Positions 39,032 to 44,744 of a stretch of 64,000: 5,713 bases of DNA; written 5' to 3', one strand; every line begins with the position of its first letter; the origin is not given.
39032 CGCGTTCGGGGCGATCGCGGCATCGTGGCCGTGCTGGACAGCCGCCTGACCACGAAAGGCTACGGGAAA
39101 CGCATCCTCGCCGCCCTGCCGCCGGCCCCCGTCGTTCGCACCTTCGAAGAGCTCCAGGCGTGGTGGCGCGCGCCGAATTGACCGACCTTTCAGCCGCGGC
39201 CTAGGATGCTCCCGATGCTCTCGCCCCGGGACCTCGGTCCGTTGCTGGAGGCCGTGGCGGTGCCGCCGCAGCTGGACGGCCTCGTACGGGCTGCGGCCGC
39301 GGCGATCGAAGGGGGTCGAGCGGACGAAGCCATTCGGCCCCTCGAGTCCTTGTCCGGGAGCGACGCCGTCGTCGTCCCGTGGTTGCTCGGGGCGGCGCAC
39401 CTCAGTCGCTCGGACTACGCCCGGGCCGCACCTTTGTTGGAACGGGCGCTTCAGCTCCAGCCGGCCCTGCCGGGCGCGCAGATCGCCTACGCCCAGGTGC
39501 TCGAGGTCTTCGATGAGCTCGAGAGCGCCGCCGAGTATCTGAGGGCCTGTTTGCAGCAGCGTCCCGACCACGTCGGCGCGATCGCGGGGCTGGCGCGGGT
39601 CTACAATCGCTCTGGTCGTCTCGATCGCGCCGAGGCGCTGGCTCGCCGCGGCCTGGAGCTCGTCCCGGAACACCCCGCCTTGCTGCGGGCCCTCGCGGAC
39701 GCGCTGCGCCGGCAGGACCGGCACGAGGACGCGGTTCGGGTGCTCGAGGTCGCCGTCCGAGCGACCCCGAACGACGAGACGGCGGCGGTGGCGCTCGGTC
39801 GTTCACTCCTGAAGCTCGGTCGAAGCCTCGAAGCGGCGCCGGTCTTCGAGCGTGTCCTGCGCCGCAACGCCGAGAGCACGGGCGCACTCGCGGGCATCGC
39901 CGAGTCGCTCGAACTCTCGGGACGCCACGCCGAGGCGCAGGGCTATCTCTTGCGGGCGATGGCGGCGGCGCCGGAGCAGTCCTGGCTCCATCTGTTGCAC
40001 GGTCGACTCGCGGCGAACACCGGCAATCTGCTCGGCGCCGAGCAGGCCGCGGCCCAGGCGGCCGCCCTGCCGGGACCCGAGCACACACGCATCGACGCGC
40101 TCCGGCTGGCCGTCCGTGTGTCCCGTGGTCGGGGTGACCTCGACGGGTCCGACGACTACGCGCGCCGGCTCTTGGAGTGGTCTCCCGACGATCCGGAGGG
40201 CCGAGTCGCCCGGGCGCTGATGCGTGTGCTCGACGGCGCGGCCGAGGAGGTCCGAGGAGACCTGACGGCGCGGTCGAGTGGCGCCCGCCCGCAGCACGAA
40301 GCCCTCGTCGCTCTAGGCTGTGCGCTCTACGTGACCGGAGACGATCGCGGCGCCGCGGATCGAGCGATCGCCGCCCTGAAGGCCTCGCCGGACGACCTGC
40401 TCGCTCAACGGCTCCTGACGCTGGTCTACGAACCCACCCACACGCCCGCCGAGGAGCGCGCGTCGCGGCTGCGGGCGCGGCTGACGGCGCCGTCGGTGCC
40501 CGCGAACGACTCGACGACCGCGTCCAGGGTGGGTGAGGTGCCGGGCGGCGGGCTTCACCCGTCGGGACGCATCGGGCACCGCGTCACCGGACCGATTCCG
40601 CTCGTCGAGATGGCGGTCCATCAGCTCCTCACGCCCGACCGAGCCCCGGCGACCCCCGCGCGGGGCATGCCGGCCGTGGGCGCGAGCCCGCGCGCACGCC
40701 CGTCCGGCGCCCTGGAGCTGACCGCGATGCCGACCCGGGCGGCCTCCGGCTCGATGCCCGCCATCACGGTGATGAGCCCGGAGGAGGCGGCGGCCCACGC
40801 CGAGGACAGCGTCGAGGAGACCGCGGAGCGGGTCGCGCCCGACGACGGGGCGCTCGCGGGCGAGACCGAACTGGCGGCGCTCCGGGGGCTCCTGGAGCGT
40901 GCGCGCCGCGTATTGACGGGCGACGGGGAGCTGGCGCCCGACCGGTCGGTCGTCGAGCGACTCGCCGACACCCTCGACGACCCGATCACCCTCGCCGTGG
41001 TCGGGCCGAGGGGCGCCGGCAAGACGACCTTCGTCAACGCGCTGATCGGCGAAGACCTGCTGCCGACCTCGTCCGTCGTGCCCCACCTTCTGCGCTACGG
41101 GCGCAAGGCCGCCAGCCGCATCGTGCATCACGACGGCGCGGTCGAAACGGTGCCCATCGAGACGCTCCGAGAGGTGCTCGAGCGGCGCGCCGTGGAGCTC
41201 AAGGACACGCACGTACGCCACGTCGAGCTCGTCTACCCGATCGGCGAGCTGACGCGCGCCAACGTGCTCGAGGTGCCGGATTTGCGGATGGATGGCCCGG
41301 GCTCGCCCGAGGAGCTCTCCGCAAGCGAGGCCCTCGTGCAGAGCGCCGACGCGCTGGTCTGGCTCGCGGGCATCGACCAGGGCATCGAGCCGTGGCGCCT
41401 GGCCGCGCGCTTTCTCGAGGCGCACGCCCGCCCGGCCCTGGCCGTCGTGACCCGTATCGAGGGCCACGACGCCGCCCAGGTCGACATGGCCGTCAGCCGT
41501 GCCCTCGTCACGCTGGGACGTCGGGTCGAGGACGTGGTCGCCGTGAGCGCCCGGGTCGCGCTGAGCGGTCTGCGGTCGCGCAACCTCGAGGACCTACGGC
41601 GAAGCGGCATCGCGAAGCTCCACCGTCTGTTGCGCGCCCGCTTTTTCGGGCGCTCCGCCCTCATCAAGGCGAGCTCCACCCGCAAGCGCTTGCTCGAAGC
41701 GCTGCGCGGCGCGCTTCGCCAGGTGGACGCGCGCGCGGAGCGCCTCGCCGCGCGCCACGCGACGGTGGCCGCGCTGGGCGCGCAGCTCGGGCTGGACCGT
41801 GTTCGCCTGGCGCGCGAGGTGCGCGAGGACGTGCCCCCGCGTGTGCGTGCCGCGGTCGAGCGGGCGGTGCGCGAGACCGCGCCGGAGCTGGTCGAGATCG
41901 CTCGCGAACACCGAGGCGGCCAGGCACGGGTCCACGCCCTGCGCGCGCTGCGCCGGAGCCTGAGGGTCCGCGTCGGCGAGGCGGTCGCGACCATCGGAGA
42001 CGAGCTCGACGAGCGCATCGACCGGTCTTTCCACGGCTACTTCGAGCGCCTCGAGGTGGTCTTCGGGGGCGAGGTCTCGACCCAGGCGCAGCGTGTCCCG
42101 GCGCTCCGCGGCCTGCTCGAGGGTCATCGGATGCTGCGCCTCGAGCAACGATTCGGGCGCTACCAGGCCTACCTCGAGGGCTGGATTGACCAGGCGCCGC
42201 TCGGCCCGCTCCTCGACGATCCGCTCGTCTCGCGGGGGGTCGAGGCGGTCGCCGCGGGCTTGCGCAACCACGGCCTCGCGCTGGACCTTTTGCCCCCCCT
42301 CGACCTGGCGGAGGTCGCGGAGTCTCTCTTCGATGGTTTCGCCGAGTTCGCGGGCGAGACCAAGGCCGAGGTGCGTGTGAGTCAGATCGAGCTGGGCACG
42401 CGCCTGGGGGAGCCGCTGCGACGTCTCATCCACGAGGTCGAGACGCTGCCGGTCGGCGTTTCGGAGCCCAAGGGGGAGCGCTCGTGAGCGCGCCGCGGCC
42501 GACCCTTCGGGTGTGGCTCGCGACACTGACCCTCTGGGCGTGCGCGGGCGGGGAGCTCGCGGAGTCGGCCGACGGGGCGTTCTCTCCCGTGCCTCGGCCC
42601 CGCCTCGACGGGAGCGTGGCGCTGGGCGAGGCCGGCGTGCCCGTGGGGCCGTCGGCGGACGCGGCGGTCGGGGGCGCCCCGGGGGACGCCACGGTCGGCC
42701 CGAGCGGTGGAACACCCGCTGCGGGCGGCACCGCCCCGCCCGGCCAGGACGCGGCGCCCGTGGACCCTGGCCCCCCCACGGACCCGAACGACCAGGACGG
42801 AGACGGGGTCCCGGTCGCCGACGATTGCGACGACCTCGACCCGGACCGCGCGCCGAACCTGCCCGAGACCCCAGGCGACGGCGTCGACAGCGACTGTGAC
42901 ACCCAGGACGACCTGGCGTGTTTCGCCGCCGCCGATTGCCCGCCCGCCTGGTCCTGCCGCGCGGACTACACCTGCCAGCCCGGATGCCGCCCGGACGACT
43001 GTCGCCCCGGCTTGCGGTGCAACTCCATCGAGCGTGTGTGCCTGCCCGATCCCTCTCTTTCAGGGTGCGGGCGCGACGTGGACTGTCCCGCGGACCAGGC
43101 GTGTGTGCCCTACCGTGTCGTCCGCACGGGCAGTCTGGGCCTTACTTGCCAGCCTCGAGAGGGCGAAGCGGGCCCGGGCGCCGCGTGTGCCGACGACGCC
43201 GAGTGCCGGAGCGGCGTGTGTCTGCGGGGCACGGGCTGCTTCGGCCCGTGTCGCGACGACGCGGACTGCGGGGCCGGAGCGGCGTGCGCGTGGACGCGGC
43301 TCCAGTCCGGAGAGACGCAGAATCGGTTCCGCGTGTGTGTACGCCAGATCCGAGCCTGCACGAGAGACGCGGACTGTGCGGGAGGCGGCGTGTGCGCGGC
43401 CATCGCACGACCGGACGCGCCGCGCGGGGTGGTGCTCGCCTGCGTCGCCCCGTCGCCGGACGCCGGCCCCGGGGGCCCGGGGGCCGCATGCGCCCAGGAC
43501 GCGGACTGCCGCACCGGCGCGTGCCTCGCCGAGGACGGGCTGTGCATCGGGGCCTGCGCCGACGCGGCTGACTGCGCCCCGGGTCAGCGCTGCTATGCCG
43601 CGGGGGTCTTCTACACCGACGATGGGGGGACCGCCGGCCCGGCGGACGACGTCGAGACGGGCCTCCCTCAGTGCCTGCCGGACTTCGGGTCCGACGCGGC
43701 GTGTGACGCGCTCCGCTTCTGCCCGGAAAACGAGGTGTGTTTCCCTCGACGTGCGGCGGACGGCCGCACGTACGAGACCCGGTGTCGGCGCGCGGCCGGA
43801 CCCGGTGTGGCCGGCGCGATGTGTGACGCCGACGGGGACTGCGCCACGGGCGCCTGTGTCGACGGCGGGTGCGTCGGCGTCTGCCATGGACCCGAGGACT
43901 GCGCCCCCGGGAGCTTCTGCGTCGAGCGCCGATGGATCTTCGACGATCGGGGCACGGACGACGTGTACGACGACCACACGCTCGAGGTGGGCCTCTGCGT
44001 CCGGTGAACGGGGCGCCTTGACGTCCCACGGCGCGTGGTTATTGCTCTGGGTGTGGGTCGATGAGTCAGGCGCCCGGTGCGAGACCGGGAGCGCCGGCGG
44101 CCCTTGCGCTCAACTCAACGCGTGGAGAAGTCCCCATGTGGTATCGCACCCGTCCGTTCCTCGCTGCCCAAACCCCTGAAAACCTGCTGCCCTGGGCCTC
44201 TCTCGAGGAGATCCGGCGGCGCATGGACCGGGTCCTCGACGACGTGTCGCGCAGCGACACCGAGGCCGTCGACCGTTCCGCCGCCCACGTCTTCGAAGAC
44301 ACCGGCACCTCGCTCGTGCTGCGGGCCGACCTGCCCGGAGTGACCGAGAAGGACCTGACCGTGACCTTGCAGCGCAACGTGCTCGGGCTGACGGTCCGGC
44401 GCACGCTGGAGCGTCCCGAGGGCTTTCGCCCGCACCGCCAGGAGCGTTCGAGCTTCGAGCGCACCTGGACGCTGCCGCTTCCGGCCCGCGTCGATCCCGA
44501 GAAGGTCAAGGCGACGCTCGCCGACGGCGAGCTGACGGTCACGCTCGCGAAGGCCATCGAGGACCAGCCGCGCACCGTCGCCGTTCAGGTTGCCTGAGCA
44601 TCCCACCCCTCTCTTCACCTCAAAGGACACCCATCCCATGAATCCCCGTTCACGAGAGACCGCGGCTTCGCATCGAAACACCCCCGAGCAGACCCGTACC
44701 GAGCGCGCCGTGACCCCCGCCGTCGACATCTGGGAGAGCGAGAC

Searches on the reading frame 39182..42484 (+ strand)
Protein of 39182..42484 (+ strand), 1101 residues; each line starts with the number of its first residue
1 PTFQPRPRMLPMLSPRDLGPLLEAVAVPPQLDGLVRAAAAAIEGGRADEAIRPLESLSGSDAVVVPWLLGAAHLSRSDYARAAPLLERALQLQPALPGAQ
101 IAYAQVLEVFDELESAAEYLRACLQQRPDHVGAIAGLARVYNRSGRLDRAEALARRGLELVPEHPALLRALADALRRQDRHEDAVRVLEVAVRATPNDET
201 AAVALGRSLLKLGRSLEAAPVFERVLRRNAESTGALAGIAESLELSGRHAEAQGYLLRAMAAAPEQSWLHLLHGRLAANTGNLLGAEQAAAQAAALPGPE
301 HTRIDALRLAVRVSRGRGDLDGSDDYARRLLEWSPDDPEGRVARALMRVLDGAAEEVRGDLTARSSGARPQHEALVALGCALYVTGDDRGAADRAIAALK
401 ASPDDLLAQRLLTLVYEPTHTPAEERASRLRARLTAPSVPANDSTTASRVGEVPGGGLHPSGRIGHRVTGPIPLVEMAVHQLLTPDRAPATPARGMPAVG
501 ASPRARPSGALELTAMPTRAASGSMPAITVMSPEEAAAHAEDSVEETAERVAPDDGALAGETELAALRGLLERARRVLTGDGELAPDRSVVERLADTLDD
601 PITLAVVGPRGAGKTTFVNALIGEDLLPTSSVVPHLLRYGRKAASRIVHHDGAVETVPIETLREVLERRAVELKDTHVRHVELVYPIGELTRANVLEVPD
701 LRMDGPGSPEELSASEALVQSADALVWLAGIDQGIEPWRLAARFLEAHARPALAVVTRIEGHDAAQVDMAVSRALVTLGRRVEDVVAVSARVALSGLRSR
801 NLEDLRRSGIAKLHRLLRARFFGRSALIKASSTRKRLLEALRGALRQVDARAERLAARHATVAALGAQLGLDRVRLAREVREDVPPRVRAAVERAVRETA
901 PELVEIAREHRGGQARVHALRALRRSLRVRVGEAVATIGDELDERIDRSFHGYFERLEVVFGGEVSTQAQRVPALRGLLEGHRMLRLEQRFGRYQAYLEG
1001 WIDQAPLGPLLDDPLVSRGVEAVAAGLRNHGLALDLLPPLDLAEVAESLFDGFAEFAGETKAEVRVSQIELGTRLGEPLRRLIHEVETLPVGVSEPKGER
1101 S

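Call 13: search_protein_families(library=pfam, proteins=[window:39182-42484:+], max_evalue=0.001)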
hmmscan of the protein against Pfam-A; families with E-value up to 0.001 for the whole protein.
window:39182-42484:+ (1101 aa): 14 families
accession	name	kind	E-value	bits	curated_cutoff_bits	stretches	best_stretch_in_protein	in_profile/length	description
PF14559.12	TPR_19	-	1e-16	61.4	25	2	113-158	7-52/68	Tetratricopeptide repeat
PF13428.12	TPR_14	-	9.8e-16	57.1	23.5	3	133-173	3-43/44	Tetratricopeptide repeat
PF13432.12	TPR_16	-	1.6e-14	54.4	32.7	2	137-198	3-64/65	Tetratricopeptide repeat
PF07719.23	TPR_2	-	1.6e-13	50.1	27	0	68-94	6-32/34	Tetratricopeptide repeat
PF13431.12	TPR_17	-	8.5e-11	41.7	24.4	0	120-152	2-34/34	Tetratricopeptide repeat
PF23914.1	TPR_CcmH_CycH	-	1.2e-10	41.9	42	2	67-163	54-153/158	Cytochrome c-type biogenesis protein H TPR domain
PF13181.12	TPR_8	-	1.7e-10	40.6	25.7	0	203-230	5-32/34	Tetratricopeptide repeat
PF13176.12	TPR_7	-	7.2e-10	38.6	27.9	0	168-198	2-34/36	Tetratricopeptide repeat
PF13424.12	TPR_12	-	1.8e-09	38.1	30.1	1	134-194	5-74/77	Tetratricopeptide repeat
PF12895.13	ANAPC3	-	7.6e-09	36.2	27.2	1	146-224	4-81/82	Anaphase-promoting complex, cyclosome, subunit 3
PF00515.34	TPR_1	-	2.4e-06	27.5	27.8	0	69-94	7-32/34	Tetratricopeptide repeat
PF00350.29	Dynamin_N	-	7.3e-06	26.5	27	1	604-674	1-80/168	Dynamin family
PF25064.1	ARM_TT21_5th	-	0.00026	21.7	27.8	0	111-156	15-60/117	TT21 fifth ARM repeats domain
PF12569.14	NatA_aux_su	-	0.0008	18.9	33.3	0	175-255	14-94/515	N-terminal acetyltransferase A, auxiliary subunit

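Call 58: search_protein_families(library=ncbifam, proteins=[window:39182-42484:+], max_evalue=0.001)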
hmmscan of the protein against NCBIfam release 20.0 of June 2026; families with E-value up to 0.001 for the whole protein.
window:39182-42484:+ (1101 aa): 14 families
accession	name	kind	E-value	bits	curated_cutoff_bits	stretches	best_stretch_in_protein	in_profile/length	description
TIGR02917.1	PEP_TPR_lipo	equivalog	1.3e-28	99.4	312.2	2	66-287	468-689/899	XrtA/PEP-CTERM system TPR-repeat protein PrsT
NF040959.1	MamA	equivalog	8.3e-20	71.1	200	2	39-188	45-196/204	magnetosome protein MamA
TIGR02521.1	type_IV_pilW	equivalog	6.5e-16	58.6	154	2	137-331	37-230/234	type IV pilus biogenesis/stability protein PilW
NF033920.0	C39_PA2778_fam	equivalog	2.7e-09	36.8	150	1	167-264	159-255/255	PA2778 family cysteine peptidase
NF008757.0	PRK11788.1-5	equivalog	9e-08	31.7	363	1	71-200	188-317/388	lipopolysaccharide assembly protein LapB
TIGR02552.1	LcrH_SycD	equivalog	1.8e-07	31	104.8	0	169-233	56-120/136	SycD/LcrH family type III secretion system chaperone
NF052400.1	M48_BAM_BepA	equivalog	5.1e-07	28.8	570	1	136-252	312-428/483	beta-barrel assembly-enhancing protease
TIGR03939.1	PGA_TPR_OMP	equivalog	3.1e-06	25.7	366.65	1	114-219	103-208/800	poly-beta-1,6 N-acetyl-D-glucosamine export porin PgaA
NF008755.0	PRK11788.1-3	equivalog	3.8e-06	26.5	430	0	71-155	188-273/388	lipopolysaccharide assembly protein LapB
NF008520.0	PRK11447.1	equivalog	3.8e-06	25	858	1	70-391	358-690/1157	cellulose synthase complex outer membrane protein BcsC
NF052415.1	T3SS_chap_SctY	equivalog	4.7e-06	27.1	70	1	134-226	9-104/106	type III secretion apparatus assembly chaperone SctY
NF033762.1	social_mot_Tgl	equivalog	1.6e-05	24.4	225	0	85-152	53-121/252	social motility TPR repeat lipoprotein Tgl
NF008756.0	PRK11788.1-4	equivalog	1.6e-05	24.1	474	0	78-153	195-271/389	lipopolysaccharide assembly protein LapB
NF053607.1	CHU_0125_OmpA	equivalog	8.3e-05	21.3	620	0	112-203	34-125/639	CHU_0125 family OmpA-like outer membrane integrity protein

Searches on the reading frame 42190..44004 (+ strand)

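Call 68: search_protein_families(library=pfam, proteins=[window:42190-44004:+], max_evalue=0.001)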
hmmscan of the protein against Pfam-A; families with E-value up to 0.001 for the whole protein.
window:42190-44004:+ (605 aa): 2 families
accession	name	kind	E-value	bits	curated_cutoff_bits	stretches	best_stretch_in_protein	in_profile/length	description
PF11617.13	Cu-binding_MopE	-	6.8e-05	23.5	27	1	212-241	1-29/30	Putative metal-binding motif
PF04706.18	Dickkopf_N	-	0.00013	22.7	25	1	354-403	2-46/51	Dickkopf N-terminal cysteine-rich region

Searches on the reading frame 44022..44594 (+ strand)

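Call 68: search_protein_families(library=pfam, proteins=[window:44022-44594:+], max_evalue=0.001)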
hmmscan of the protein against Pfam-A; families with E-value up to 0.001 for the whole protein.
window:44022-44594:+ (191 aa): 1 family
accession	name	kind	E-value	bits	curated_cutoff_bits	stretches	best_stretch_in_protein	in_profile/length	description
PF00011.27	HSP20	-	2e-13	50.7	20.8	1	97-189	8-102/102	Hsp20/alpha crystallin family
